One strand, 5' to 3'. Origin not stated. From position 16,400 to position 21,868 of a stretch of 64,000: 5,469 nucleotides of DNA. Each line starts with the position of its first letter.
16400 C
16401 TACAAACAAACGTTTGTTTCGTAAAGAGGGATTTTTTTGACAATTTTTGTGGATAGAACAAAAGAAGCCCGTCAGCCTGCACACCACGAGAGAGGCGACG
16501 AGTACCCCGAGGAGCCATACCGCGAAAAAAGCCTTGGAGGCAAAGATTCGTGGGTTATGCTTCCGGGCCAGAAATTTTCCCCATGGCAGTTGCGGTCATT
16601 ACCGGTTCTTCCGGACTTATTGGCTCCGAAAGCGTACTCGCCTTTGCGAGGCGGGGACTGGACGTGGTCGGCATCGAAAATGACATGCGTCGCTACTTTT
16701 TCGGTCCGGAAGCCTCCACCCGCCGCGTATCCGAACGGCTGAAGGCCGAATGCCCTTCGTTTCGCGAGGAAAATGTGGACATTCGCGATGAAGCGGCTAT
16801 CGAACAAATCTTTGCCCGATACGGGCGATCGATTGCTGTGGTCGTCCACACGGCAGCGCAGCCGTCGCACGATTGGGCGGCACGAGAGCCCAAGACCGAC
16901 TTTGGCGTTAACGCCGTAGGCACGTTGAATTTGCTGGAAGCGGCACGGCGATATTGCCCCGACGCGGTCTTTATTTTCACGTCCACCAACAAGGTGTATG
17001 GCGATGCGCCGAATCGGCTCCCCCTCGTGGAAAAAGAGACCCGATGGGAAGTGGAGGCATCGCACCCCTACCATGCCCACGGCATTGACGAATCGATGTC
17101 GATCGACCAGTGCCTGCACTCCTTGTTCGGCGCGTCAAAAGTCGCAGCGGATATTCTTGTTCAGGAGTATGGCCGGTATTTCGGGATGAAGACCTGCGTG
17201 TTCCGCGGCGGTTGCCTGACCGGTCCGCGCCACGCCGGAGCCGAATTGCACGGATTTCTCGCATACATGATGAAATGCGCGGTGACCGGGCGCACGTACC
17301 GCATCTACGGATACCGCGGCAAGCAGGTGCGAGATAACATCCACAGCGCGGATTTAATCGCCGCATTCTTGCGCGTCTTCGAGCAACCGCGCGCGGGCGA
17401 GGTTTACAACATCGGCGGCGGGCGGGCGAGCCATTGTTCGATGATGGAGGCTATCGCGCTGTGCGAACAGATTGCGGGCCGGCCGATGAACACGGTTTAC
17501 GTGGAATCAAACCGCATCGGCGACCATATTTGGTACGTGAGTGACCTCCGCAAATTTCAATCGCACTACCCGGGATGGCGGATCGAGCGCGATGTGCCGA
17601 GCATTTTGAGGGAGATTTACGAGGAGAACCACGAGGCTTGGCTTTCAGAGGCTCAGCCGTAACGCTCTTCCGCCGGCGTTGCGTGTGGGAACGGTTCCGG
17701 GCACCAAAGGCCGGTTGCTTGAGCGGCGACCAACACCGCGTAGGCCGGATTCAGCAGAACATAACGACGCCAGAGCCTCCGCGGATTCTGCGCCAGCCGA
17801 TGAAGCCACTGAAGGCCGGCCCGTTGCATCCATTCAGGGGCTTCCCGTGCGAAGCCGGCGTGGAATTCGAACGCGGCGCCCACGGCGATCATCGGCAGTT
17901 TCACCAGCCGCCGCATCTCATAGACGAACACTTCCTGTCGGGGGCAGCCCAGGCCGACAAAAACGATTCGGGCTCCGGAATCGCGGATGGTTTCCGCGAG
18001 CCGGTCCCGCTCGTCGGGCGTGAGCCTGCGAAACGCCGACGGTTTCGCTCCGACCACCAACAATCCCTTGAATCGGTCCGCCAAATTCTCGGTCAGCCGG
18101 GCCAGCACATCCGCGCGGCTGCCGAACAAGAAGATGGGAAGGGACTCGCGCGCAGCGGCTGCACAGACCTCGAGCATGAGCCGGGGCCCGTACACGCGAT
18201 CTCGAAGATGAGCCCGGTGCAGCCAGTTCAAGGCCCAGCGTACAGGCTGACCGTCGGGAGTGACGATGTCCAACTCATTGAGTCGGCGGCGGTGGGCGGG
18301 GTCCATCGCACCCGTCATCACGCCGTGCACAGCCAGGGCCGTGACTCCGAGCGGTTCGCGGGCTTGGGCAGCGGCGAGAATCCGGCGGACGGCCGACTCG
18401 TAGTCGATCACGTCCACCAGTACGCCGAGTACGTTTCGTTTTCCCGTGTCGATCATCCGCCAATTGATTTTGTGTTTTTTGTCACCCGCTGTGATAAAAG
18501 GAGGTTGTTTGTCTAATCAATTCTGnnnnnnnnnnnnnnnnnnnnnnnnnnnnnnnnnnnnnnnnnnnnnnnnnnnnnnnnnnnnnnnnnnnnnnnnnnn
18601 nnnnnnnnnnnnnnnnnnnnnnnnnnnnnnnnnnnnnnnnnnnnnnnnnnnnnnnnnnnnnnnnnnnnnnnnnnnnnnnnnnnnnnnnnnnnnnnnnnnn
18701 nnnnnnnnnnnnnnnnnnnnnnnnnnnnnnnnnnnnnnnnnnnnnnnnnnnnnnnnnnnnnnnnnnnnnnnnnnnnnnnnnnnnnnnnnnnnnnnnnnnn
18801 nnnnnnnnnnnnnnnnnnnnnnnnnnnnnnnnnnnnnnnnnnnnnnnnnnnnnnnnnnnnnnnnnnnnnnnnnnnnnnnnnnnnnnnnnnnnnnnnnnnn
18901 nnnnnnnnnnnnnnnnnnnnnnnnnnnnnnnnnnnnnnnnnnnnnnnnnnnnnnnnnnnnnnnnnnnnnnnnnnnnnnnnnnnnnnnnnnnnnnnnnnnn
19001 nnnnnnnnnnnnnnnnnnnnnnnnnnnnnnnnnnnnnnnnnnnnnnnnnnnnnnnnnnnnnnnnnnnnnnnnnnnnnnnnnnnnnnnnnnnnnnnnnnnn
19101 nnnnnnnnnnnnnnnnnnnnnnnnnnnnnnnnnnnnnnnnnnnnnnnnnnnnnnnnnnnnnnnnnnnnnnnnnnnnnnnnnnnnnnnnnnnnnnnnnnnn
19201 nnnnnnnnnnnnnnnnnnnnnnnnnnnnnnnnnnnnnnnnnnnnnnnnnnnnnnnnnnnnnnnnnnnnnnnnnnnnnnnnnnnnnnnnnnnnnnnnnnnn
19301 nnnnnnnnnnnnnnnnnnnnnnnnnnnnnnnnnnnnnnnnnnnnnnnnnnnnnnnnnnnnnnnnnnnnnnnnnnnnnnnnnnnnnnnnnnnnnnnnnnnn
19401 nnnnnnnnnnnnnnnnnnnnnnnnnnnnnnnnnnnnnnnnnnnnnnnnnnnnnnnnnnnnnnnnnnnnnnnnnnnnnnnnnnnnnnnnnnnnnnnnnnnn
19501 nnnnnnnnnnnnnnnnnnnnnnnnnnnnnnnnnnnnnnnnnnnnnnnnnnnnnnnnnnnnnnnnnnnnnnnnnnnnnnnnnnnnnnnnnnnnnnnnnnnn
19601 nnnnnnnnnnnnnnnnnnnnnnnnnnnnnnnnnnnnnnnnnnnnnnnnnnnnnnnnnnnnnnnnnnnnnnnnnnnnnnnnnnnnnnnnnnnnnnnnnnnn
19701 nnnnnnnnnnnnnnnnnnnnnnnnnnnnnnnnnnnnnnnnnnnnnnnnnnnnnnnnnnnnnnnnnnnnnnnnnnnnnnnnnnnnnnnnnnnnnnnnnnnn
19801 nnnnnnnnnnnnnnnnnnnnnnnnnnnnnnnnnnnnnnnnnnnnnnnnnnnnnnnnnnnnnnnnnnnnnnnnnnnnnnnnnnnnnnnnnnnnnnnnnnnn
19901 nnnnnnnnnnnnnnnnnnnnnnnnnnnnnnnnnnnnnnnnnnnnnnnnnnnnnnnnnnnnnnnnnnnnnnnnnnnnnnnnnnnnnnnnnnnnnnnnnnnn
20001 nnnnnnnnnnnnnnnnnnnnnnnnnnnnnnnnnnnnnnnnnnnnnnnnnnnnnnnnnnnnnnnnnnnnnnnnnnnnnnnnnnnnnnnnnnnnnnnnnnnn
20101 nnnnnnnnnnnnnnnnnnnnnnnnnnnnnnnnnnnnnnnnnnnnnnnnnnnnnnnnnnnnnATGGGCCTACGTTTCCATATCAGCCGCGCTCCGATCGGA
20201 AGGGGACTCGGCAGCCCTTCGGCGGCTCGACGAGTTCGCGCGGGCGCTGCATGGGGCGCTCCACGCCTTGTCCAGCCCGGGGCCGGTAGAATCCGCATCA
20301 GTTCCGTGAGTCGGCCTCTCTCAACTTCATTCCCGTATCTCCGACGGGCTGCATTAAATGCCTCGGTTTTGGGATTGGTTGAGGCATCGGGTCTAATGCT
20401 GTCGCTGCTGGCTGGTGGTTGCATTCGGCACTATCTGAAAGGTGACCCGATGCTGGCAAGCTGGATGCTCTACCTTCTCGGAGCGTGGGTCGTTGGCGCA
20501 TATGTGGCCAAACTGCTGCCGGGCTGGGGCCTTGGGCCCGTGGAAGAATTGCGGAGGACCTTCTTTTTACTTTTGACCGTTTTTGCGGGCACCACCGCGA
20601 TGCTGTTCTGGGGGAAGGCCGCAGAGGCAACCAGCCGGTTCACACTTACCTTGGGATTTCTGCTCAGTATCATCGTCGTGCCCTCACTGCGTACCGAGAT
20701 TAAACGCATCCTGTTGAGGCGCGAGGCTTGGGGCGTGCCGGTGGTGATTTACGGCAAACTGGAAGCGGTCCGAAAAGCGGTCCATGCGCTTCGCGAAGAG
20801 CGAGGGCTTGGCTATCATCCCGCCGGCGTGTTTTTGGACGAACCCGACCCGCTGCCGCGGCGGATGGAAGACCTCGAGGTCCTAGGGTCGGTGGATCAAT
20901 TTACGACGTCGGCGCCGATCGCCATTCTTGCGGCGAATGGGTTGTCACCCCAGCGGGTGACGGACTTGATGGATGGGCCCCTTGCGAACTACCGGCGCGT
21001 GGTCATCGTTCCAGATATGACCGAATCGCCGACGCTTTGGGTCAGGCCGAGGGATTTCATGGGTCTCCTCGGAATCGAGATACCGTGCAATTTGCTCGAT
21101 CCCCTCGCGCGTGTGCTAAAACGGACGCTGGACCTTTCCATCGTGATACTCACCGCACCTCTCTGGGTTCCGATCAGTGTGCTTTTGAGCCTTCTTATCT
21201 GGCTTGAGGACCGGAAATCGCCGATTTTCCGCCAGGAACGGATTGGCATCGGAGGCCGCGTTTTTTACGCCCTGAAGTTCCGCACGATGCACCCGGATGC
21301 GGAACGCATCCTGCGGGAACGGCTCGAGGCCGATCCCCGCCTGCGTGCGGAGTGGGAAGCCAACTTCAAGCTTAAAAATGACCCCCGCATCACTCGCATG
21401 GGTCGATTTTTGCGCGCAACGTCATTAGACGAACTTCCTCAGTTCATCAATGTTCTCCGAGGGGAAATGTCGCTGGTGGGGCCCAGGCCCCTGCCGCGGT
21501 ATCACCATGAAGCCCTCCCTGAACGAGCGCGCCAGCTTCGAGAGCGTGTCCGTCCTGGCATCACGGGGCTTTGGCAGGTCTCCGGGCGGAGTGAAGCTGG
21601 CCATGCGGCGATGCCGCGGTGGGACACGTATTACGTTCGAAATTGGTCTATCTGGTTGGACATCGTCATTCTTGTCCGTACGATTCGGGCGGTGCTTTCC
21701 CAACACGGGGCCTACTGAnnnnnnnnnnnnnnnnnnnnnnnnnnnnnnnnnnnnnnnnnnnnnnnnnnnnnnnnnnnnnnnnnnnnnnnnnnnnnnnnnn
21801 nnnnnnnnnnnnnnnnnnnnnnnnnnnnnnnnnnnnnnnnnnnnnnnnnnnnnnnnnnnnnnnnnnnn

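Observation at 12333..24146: Compact PEP-CTERM/exosortase island: substrate, GT-C+TPR protein, epimerase, WecB/TagA GT, XrtA, EpsI, priming sugar transferase, unknown secreted protein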

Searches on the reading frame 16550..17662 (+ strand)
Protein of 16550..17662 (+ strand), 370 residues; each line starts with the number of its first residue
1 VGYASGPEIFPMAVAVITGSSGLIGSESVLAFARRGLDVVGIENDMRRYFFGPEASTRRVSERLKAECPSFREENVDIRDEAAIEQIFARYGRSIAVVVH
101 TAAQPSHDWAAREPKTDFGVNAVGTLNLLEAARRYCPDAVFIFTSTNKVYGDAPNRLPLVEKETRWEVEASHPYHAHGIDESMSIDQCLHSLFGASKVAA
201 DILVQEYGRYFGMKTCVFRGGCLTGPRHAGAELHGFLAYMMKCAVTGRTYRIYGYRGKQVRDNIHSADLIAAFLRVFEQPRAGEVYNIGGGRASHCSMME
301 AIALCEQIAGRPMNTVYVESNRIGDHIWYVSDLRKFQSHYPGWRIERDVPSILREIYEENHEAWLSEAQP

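Call 5: search_protein_families(library=ncbifam, proteins=[window:16550-17662:+], max_evalue=0.01)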
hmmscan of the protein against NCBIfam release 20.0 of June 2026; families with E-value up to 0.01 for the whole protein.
window:16550-17662:+ (370 aa): 28 families (the best 25 are shown)
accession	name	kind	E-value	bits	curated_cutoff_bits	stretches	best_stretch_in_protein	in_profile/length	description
TIGR01181.1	dTDP_gluc_dehyt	equivalog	1.7e-33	116.1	365.1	2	191-359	149-313/321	dTDP-glucose 4,6-dehydratase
TIGR01179.1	galE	equivalog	7.1e-24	84.2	262.3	1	16-356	3-321/332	UDP-glucose 4-epimerase GalE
NF007490.0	PRK10084.1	subfamily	2.5e-23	82.7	649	1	16-317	4-287/361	dTDP-glucose 4,6-dehydratase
NF007582.0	PRK10217.1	equivalog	1.6e-21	76.8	698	1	15-310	4-275/355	dTDP-glucose 4,6-dehydratase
NF007956.0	PRK10675.1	subfamily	4.5e-21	75.3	394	1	16-355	4-324/338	UDP-glucose 4-epimerase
TIGR04180.1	EDH_00030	hypoth_equivalog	2.2e-15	56.5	475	2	16-179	2-150/297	NAD-dependent 4,6-dehydratase LegB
TIGR02622.1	CDP_4_6_dhtase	equivalog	8.5e-12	44.9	278.45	1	16-153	8-136/352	CDP-glucose 4,6-dehydratase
TIGR02197.1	heptose_epim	equivalog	7.2e-11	41.8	274.6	2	16-156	2-124/316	ADP-glyceromanno-heptose 6-epimerase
TIGR01214.1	rmlD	equivalog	1.4e-09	37.5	224.05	1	16-288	3-207/285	dTDP-4-dehydrorhamnose reductase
NF043036.1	ErythonDh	equivalog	1.1e-08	34.6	325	1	16-153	4-132/321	D-erythronate dehydrogenase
TIGR04504.1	SDR_subfam_2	subfamily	7.6e-07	29.1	250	1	13-132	2-131/260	mycofactocin-coupled SDR family oxidoreductase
TIGR03466.1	HpnA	hypoth_equivalog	1.1e-05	24.6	367.65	1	15-151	3-118/327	hopanoid-associated sugar epimerase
NF041015.1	UDPsulfquin_syn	equivalog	3.3e-05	23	575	1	16-228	4-217/384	UDP-sulfoquinovose synthase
NF040491.1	SDR_subfam_4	equivalog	3.8e-05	23.5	265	1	14-132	2-128/256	mycofactocin-coupled SDR family oxidoreductase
NF006074.0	PRK08220.1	equivalog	9.6e-05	22.1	312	1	13-132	9-117/251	2,3-dihydro-2,3-dihydroxybenzoate dehydrogenase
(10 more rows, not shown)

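Call 6: search_protein_families(library=pfam, proteins=[window:16550-17662:+], max_evalue=0.01)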
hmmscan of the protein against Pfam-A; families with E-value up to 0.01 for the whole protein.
window:16550-17662:+ (370 aa): 8 families
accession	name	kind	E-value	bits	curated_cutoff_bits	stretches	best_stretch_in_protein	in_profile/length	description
PF01370.27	Epimerase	-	3.3e-39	135.2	20.9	1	16-289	2-240/240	NAD dependent epimerase/dehydratase family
PF16363.11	GDP_Man_Dehyd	-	1.7e-25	90.6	27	1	17-293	2-260/332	GDP-mannose 4,6 dehydratase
PF04321.23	RmlD_sub_bind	-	1.8e-10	40.9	27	1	16-153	4-108/287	RmlD substrate binding domain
PF07993.18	NAD_binding_4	-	2.3e-10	40.5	20.1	1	87-255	81-241/258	Male sterility protein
PF02719.21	Polysacc_synt_2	-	9.6e-07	28.7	20.2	1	16-149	2-131/293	Polysaccharide biosynthesis protein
PF01073.25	3Beta_HSD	-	4.4e-06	26.4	22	1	16-173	1-145/280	3-beta hydroxysteroid dehydrogenase/isomerase family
PF00106.31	adh_short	-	0.002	18.1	26.6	1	14-133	2-120/195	short chain dehydrogenase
PF08659.16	KR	-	0.0086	16.4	22.6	0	14-152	2-143/180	KR domain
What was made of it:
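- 16550..17662 (+): SDR-family NAD-dependent sugar epimerase/dehydratase. The substrate is not resolved. It is not orthologous to the SDR that precedes the operon in relatives. The best NCBIfam hits are all below cut-off; dTDP-glucose 4,6-dehydratase scores 116 against 365 (calls 5, 6).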

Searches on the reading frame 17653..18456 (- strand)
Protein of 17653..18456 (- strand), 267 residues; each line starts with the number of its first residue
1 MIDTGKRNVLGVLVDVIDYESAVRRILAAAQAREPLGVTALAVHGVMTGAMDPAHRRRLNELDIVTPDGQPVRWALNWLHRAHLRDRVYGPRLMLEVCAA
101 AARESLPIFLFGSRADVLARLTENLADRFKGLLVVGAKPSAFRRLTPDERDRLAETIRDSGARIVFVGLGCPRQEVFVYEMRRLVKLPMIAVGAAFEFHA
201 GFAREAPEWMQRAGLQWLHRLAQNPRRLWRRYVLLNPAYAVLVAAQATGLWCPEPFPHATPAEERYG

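Call 5: search_protein_families(library=ncbifam, proteins=[window:17653-18456:-], max_evalue=0.01)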
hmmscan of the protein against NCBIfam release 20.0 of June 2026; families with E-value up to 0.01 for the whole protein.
window:17653-18456:- (267 aa): 4 families
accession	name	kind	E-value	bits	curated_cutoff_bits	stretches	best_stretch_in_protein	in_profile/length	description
TIGR00696.1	wecG_tagA_cpsF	superfamily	6.4e-47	159.6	69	1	60-236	4-177/178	WecB/TagA/CpsF family glycosyltransferase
NF041872.1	EPS_EpsA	equivalog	4.1e-33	114.9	500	1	12-243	23-254/265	exopolysaccharide biosynthesis glycosyltransferase EpsA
NF002980.1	PRK03692.1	equivalog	1.1e-28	100.3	323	1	21-236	18-230/240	lipopolysaccharide N-acetylmannosaminouronosyltransferase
NF041710.1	UDPacetylman_taseTarA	equivalog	3.9e-18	65.8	350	1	8-232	10-231/247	N-acetylglucosaminyldiphosphoundecaprenol N-acetyl-beta-D-mannosaminyltransferase TarA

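Call 6: search_protein_families(library=pfam, proteins=[window:17653-18456:-], max_evalue=0.01)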
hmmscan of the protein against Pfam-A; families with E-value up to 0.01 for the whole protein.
window:17653-18456:- (267 aa): 1 family
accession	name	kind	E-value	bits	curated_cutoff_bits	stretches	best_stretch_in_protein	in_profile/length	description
PF03808.19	Glyco_tran_WecG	-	2.1e-55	187.5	27.4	1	63-232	2-168/168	Glycosyl transferase WecG/TagA/CpsF family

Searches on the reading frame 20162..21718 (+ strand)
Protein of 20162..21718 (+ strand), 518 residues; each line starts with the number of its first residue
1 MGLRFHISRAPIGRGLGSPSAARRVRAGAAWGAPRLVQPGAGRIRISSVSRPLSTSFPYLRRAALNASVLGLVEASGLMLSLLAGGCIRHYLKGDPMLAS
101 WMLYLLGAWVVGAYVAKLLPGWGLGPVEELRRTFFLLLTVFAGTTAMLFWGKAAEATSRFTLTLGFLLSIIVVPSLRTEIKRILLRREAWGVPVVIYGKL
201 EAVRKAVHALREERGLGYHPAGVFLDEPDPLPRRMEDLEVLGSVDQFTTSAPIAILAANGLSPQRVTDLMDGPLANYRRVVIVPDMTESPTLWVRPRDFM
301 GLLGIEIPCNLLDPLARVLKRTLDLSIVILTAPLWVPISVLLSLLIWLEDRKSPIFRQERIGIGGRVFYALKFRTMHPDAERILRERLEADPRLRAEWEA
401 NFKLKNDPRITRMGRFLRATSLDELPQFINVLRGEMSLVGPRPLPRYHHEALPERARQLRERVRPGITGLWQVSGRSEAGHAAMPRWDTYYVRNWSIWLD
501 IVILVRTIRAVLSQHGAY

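Call 5: search_protein_families(library=ncbifam, proteins=[window:20162-21718:+], max_evalue=0.01)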
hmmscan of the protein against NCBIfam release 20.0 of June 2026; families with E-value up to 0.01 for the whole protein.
window:20162-21718:+ (518 aa): 10 families
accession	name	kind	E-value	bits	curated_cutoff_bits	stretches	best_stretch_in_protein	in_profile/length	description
TIGR03022.1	WbaP_sugtrans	subfamily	7.6e-121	404.5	403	1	101-518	35-456/456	undecaprenyl-phosphate galactose phosphotransferase WbaP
TIGR03025.1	EPS_sugtrans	subfamily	3.7e-103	346.1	295.55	1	98-518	29-445/445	exopolysaccharide biosynthesis polyprenyl glycosylphosphotransferase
TIGR03023.1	WcaJ_sugtrans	equivalog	2.8e-74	251.1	410.75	1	126-518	60-453/453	undecaprenyl-phosphate glucose phosphotransferase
NF052601.1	undeca_RfbP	equivalog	2.3e-61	207.2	330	1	317-517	42-243/244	undecaprenyl-phosphate galactose phosphotransferase family protein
NF011751.0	PRK15204.1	equivalog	2.3e-58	197.9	907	1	156-518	111-476/476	undecaprenyl-phosphate galactose phosphotransferase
NF041877.1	EPS_EpsZ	equivalog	2.3e-46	158.4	800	1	316-517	262-458/459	exopolysaccharide biosynthesis polyisoprenyl-phosphate hexose-1-phosphate transferase EpsZ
TIGR03013.1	EpsB_2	subfamily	5.5e-44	151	393.35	1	316-517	251-442/443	TIGR03013 family XrtA/PEP-CTERM system glycosyltransferase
NF007518.0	PRK10124.1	equivalog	8.6e-42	143.4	684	1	176-513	126-459/464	undecaprenyl-phosphate glucose phosphotransferase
NF050817.1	PolSacchBiosHfsE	equivalog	2.7e-26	92.3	750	1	318-514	270-462/467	polysaccharide biosynthesis protein HfsE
NF045514.1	glycotran_HepC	equivalog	6.7e-20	71.3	140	1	314-444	111-212/220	heterocyst development glycosyltransferase HepC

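Call 6: search_protein_families(library=pfam, proteins=[window:20162-21718:+], max_evalue=0.01)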
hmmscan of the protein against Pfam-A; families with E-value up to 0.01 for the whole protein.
window:20162-21718:+ (518 aa): 2 families
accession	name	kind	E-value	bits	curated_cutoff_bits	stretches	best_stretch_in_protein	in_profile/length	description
PF02397.22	Bac_transf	-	3.5e-61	206.3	27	1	320-512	1-178/179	Bacterial sugar transferase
PF13727.12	CoA_binding_3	-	3.3e-05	24.4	25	1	128-249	16-135/175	CoA-binding domain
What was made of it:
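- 20306..21718 (+): WbaP-type polyprenyl-phosphate hexose-1-phosphate transferase (priming glycosyltransferase). The likely GTG start overlaps the EpsI stop as GTGA. The longest ORF starts at 20162. TIGR03022 scores 404.5 against 403, TIGR03025 scores 346.1 against 295.55, and PF02397 scores 206 (calls 5, 6).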
